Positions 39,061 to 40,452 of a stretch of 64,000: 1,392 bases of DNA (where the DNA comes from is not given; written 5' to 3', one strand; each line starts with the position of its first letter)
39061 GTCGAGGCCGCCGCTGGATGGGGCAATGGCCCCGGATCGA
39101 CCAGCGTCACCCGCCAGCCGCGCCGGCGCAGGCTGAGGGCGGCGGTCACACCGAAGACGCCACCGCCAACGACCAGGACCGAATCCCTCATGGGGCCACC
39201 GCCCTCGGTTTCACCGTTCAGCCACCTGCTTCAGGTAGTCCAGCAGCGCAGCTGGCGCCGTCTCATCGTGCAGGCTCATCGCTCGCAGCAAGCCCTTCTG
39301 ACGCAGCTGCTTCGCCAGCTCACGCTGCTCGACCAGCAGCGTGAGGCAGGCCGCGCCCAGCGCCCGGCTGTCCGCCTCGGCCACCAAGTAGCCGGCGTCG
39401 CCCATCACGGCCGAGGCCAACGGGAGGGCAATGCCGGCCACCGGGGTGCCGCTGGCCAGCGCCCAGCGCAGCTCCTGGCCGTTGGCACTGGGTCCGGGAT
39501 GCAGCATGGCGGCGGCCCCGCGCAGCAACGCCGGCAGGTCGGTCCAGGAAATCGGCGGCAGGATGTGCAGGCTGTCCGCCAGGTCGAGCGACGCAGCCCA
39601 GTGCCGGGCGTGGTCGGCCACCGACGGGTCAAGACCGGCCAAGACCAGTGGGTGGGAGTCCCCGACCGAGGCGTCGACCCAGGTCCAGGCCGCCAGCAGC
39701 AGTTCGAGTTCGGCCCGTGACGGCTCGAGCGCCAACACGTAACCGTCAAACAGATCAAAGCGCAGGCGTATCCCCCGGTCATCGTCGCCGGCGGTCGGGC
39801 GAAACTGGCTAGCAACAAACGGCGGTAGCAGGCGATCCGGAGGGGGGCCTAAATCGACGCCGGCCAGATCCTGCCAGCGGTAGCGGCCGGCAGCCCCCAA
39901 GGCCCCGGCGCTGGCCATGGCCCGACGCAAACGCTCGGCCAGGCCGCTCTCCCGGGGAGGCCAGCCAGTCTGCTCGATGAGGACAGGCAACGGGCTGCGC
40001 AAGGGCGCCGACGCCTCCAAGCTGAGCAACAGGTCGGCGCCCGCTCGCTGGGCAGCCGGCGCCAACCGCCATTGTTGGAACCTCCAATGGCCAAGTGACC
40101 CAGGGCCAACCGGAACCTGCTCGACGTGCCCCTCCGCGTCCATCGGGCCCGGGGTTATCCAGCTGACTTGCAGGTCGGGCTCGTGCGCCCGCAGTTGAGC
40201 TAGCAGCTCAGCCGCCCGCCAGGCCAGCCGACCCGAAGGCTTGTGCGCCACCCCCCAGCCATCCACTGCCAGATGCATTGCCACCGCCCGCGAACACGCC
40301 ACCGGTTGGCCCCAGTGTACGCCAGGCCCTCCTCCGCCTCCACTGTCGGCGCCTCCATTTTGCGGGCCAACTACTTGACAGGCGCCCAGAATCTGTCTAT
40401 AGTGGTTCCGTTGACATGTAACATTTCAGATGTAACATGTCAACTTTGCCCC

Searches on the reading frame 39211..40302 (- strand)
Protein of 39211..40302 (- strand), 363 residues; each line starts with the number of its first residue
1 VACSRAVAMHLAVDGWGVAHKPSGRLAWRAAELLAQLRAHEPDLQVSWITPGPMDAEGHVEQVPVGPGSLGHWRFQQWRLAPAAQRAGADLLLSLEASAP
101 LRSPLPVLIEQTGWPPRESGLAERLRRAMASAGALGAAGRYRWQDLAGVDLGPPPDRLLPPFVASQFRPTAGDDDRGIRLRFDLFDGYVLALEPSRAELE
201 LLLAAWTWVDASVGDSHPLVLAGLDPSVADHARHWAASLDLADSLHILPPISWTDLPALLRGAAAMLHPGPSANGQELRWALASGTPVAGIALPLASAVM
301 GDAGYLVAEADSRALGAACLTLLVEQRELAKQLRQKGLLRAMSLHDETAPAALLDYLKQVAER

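Call 17: search_protein_families(library=pfam, proteins=[window:39211-40302:-], max_evalue=0.0001)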
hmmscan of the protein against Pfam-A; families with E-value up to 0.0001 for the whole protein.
window:39211-40302:- (363 aa): 2 families
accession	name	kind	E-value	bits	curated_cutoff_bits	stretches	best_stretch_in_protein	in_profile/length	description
PF13692.12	Glyco_trans_1_4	-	3.8e-07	30.9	27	1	191-323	9-140/142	Glycosyl transferases group 1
PF00534.26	Glycos_transf_1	-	3.2e-06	27.2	26.4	1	198-337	29-169/172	Glycosyl transferases group 1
